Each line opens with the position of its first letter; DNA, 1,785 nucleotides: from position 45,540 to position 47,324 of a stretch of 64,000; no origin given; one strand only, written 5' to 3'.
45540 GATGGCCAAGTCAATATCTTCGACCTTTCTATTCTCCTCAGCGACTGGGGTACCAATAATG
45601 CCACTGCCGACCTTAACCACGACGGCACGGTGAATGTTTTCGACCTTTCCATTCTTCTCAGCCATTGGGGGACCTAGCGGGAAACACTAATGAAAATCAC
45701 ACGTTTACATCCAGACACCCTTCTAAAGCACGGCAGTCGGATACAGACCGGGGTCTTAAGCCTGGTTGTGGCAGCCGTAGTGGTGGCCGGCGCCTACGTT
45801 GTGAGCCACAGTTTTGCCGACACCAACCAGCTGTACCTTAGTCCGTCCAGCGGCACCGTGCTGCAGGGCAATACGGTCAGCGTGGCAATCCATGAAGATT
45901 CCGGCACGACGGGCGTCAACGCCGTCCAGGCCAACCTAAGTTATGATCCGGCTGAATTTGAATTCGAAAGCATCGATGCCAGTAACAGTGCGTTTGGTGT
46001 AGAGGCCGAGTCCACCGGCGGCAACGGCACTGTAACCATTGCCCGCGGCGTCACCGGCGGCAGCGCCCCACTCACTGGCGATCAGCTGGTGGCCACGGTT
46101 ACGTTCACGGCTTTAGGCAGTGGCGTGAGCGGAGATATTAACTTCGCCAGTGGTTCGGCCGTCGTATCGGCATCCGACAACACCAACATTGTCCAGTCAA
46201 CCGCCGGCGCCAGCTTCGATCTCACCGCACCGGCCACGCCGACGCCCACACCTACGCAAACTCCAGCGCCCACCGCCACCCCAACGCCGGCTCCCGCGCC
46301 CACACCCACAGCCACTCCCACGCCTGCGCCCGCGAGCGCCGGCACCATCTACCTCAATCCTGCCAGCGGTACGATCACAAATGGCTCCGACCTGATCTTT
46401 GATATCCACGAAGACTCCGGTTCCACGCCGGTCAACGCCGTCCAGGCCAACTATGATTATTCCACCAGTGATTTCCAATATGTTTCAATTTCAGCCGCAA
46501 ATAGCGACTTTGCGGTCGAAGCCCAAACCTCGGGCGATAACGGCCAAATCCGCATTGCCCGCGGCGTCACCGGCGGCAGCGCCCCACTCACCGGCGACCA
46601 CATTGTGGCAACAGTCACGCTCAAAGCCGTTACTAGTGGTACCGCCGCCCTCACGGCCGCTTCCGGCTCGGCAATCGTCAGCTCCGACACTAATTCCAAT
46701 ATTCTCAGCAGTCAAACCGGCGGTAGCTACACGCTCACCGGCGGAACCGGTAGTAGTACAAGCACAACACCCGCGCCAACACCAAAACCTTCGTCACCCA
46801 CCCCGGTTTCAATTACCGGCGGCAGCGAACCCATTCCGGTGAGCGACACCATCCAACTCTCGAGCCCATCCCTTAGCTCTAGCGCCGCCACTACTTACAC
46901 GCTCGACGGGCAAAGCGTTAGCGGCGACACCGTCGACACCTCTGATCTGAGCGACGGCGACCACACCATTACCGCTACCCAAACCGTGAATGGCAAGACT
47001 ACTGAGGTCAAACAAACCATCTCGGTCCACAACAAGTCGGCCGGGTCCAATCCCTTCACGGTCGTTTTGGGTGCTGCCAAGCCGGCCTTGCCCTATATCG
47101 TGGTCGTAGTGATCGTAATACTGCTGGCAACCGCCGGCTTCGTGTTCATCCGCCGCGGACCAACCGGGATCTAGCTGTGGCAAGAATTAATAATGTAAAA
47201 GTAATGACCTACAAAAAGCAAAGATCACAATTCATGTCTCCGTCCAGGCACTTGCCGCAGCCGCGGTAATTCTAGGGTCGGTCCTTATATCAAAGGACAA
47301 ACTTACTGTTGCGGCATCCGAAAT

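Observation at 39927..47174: Cohesin-dockerin surface-display locus outside a classical cellulosome context, interleaved with glycolytic genes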

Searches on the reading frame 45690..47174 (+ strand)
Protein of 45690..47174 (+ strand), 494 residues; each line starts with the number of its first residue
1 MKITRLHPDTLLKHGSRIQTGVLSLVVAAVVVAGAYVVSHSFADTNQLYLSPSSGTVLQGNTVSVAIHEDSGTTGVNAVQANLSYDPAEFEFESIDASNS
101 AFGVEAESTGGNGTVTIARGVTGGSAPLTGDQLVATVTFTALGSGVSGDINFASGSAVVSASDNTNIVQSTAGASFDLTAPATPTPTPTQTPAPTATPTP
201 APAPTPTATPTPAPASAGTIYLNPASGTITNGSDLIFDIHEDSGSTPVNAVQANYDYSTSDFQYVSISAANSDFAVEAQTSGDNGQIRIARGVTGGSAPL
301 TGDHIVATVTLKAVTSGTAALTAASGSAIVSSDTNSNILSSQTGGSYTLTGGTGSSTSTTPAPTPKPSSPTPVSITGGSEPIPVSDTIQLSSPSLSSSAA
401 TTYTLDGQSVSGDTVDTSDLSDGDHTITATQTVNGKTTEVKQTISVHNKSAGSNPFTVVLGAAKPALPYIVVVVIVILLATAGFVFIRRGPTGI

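Call 3: search_protein_families(library=pfam, proteins=[window:45690-47174:+], max_evalue=1)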
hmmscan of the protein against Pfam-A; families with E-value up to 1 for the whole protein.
window:45690-47174:+ (494 aa): 3 families
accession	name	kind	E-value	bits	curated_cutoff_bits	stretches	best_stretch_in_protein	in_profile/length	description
PF00963.24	Cohesin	-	1.8e-11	44.8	24.1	2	61-170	14-131/139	Cohesin domain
PF15102.11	TMEM154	-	0.15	12.3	30.3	1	410-481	17-86/153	TMEM154 protein family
PF06241.17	Castor_Poll_mid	-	0.2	12.1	26.7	0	216-247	64-95/104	Castor and Pollux, part of voltage-gated ion channel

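Call 4: search_protein_families(library=ncbifam, proteins=[window:45690-47174:+], max_evalue=0.01)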
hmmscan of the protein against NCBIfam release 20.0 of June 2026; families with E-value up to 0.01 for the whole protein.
window:45690-47174:+ (494 aa): 2 families
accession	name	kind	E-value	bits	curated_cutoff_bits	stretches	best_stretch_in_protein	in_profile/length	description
NF037973.1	metallo_SslE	exception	1.9e-05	22.2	3000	1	157-226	28-98/1519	lipoprotein metalloprotease SslE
NF033186.1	internalin_K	exception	0.0017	16.8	1100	1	139-215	464-541/604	class 1 internalin InlK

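Call 89: search_protein_families(library=phrogs, proteins=[window:45690-47174:+], max_evalue=0.001)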
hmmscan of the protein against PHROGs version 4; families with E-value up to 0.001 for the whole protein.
window:45690-47174:+ (494 aa): 0 families
